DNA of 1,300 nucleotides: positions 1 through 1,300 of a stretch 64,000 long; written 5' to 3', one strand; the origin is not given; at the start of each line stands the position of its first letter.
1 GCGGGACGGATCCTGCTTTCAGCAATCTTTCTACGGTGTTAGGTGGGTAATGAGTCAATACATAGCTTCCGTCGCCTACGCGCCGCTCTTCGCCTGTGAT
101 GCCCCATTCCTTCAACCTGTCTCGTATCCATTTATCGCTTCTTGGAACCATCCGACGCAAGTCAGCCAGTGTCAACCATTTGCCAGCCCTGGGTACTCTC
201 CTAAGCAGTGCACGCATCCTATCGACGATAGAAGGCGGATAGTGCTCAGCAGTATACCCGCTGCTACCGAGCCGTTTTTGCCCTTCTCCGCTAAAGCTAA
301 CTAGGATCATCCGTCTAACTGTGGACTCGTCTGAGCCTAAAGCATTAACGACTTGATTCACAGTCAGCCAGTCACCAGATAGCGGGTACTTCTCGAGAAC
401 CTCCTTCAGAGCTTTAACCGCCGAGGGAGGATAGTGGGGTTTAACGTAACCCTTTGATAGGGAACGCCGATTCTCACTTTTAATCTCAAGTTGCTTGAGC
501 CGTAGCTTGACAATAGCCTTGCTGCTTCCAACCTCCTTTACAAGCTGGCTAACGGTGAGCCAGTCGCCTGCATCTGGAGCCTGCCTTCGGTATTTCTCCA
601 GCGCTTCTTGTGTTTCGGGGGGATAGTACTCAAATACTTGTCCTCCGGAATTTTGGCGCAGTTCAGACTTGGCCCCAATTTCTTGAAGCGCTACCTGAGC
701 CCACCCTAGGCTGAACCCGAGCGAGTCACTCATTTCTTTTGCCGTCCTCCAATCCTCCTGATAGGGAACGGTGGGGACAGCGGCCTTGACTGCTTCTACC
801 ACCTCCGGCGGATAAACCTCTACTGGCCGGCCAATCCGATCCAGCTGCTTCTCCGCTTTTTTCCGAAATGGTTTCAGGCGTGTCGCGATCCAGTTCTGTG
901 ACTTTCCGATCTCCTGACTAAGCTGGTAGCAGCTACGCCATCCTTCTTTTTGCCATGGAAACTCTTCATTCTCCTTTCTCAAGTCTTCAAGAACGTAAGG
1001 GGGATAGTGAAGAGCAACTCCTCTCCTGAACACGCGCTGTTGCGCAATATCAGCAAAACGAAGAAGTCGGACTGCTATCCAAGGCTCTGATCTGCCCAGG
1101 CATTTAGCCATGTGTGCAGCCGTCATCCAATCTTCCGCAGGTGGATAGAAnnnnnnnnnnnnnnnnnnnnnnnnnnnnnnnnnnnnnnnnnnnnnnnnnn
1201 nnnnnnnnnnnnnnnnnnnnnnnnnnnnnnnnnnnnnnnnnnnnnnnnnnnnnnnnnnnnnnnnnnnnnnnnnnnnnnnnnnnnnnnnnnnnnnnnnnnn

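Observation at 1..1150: SF2 helicase carries six tandem ~64-aa HTH-like '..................' modules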

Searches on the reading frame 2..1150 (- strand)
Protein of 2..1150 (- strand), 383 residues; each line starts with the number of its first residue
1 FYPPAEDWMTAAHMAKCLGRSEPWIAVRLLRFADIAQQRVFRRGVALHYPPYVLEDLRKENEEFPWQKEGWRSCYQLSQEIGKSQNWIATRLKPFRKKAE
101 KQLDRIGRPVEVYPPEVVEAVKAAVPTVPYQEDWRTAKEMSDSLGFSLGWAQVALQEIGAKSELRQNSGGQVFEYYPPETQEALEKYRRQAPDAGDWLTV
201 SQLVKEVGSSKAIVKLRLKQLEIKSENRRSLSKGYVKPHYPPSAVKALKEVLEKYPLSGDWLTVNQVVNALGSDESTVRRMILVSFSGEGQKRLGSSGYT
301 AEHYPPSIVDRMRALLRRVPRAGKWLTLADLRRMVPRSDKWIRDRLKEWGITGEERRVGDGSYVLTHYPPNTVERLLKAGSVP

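Call 6: search_protein_families(library=ncbifam, proteins=[window:2-1150:-], max_evalue=1)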
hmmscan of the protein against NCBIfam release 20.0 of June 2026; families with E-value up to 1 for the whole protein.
window:2-1150:- (383 aa): 3 families
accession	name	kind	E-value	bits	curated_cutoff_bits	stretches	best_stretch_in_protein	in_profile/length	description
NF042914.1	SAV915_dom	domain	0.021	14.6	40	1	13-38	21-46/58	SAV_915 family protein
TIGR04285.1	nucleoid_noc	exception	0.074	12.4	315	0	76-93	119-136/255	nucleoid occlusion protein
TIGR00747.1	fabH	subfamily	0.25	10.4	292.1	1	324-346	15-37/322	beta-ketoacyl-ACP synthase III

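Call 7: search_protein_families(library=pfam, proteins=[window:2-1150:-], max_evalue=10)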
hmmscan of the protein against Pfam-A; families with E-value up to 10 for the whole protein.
window:2-1150:- (383 aa): 8 families
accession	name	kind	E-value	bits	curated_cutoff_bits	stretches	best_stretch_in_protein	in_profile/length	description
PF12728.13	HTH_17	-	0.00034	21.2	27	1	261-282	1-22/51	Helix-turn-helix domain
PF05595.16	DUF771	-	0.0093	16.5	22.9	0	320-364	18-62/90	Domain of unknown function (DUF771)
PF08535.16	KorB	-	0.011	16.1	22.3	1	10-30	5-25/89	KorB domain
PF01022.26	HTH_5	-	0.021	15.1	22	1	198-222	16-40/47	Bacterial regulatory protein, arsR family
PF09339.16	HTH_IclR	-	0.044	14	22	1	262-282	19-39/52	IclR helix-turn-helix domain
PF24410.1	wHTH-HSP90_Na-assoc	-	0.047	14.5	23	0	12-32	33-53/55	wHTH-Hsp90_Na associated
PF13934.12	ELYS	-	0.31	11.3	28.8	0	218-253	8-37/220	Nuclear pore complex assembly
PF08209.17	Sgf11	-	0.34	10.9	26.4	1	11-21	20-30/33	Sgf11 (transcriptional regulation protein)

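Call 8: search_protein_families(library=phrogs, proteins=[window:2-1150:-], max_evalue=1)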
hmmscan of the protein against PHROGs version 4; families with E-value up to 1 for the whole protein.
window:2-1150:- (383 aa): 4 families
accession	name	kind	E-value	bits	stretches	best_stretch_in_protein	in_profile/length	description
phrog_2440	-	transcription regulation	0.0021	19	0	69-97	41-71/126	transcriptional regulator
phrog_323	-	transcription regulation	0.0051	17.4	1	239-353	56-139/319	transcriptional regulator, D5-like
phrog_16568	-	moron, auxiliary metabolic gene and host takeover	0.007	17.5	0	136-222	21-107/129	Ren-like exclusion protein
phrog_1969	-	unknown function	0.047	15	0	3-24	56-77/116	-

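Call 9: find_homologous_proteins(query=window:2-1150:-)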
Query window:2-1150:- (383 aa): 4 proteins with E <= 0.001 among 6415 candidates.
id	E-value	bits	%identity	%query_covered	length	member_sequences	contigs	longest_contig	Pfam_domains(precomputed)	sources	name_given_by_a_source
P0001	1.6e-40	157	32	84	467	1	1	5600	-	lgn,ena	-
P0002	1.4e-36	144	33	61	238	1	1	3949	-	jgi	jgi:hypothetical protein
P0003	1.8e-24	105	30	63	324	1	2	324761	-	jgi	jgi:hypothetical protein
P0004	1.0e-16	79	25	63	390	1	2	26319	-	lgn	-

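Call 62: search_dna_similar(query=window:2-1150:-, collection=phages, mode=protein, max_evalue=0.001, max_rows=15)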
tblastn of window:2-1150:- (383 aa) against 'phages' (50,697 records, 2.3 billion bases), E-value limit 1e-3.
No match.

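Call 65: find_encoding_contigs(protein=P0001, flank=6000, max_places=1)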
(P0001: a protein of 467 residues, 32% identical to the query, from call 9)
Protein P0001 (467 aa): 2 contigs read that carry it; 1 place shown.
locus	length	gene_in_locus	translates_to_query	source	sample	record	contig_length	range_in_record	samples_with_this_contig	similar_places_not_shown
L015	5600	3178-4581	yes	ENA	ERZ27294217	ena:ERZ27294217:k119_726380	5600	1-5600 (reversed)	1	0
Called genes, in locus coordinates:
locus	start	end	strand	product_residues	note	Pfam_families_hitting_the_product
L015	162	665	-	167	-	PF08448:PAS_4 (weak)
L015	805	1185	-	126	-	PF02325:CCB3_YggT (weak)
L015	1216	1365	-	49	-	PF18919:DUF5670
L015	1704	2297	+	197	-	PF00583:Acetyltransf_1, PF13673:Acetyltransf_10, PF13508:Acetyltransf_7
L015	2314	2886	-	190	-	-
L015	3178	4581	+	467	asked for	-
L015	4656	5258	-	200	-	-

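Call 66: find_encoding_contigs(protein=P0003, flank=6000, max_places=1)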
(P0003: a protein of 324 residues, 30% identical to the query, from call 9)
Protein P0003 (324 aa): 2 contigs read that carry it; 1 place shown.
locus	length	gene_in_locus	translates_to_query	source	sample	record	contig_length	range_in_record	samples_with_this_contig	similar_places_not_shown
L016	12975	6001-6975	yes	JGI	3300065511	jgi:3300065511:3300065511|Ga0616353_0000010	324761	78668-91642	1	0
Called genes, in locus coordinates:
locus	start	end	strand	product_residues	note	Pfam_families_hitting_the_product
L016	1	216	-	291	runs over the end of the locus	PF00781:DAGK_cat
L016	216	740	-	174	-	PF01569:PAP2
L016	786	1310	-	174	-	PF01931:NTPase_I-T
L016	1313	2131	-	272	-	PF00300:His_Phos_1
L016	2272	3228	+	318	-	-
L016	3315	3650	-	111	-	PF04266:ASCH (weak)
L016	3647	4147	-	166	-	PF00583:Acetyltransf_1, PF13508:Acetyltransf_7 (weak)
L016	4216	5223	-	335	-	PF00078:RVT_1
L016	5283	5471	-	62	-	-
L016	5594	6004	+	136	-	-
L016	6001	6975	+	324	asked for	-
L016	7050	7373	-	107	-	PF00338:Ribosomal_S10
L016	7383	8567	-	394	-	PF00009:GTP_EFTU, PF03144:GTP_EFTU_D2, PF03143:GTP_EFTU_D3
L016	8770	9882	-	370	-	PF01636:APH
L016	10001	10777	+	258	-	PF00702:Hydrolase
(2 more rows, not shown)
